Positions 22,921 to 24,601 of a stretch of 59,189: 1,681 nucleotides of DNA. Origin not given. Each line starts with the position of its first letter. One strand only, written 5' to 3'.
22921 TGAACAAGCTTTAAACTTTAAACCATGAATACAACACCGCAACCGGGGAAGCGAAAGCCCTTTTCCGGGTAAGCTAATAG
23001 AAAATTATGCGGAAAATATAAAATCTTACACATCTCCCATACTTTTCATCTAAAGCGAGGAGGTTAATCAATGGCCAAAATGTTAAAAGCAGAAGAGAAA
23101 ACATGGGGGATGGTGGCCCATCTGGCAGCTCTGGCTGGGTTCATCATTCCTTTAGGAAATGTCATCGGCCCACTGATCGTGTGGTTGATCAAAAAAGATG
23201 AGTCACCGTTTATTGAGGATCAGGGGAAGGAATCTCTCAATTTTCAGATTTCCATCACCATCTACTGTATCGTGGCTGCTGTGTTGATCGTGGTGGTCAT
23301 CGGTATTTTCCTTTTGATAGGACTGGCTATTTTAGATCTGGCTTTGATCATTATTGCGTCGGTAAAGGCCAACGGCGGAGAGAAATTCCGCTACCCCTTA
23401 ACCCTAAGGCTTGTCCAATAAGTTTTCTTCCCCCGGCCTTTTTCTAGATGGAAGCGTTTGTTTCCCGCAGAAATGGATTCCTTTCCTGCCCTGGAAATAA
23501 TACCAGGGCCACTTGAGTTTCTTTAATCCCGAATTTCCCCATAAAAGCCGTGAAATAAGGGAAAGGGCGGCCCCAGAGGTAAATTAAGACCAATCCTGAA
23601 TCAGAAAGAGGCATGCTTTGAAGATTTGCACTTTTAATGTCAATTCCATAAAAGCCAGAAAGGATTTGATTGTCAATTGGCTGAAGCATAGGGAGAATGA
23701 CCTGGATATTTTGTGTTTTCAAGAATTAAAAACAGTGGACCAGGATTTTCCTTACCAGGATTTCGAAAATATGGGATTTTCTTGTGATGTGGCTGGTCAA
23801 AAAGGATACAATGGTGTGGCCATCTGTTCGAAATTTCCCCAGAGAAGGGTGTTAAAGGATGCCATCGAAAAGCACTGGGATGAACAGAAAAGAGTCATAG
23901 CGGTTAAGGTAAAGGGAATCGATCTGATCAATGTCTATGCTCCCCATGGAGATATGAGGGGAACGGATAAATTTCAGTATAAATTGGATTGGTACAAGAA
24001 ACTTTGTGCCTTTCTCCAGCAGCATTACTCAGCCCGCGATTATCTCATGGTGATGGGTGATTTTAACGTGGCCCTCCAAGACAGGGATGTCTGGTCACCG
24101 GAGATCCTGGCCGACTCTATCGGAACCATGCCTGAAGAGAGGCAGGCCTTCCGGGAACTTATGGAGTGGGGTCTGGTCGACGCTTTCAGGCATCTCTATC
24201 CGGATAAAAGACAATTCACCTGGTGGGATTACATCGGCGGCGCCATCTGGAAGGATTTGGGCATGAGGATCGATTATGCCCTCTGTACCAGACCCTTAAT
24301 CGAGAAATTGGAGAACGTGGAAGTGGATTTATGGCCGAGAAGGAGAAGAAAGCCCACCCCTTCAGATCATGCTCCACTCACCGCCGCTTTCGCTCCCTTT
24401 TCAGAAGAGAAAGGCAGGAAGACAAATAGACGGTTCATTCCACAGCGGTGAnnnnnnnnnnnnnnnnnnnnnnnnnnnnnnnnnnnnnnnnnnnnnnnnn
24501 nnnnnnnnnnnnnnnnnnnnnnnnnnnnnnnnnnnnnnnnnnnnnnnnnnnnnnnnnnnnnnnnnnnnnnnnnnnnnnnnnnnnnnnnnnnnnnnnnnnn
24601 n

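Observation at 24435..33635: Peptide-type ABC importer operon with hyuA/hyuB inserted between its two ATPase genes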

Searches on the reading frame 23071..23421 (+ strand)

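Call 94: search_protein_families(library=pfam, proteins=[window:23071-23421:+], max_evalue=0.01)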
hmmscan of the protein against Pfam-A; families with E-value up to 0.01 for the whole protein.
window:23071-23421:+ (116 aa): 1 family
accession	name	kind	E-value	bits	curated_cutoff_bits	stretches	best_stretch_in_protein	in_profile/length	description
PF09685.15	DUF4870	-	2.1e-42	143.9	25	1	9-115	1-107/107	Domain of unknown function (DUF4870)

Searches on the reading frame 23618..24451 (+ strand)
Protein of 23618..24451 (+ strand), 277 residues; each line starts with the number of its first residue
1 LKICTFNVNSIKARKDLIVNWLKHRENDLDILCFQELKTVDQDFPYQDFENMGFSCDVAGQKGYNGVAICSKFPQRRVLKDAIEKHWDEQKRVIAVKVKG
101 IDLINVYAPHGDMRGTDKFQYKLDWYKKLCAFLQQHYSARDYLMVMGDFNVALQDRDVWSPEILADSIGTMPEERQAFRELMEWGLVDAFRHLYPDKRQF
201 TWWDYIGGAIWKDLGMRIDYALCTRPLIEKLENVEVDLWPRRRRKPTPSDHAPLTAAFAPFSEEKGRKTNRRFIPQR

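Call 4: search_protein_families(library=pfam, proteins=[window:23618-24451:+])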
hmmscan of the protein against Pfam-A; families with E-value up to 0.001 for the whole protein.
window:23618-24451:+ (277 aa): 1 family
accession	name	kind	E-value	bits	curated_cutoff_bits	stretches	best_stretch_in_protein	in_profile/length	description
PF03372.29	Exo_endo_phos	-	1.1e-25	91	24.5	1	4-251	1-225/225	Endonuclease/Exonuclease/phosphatase family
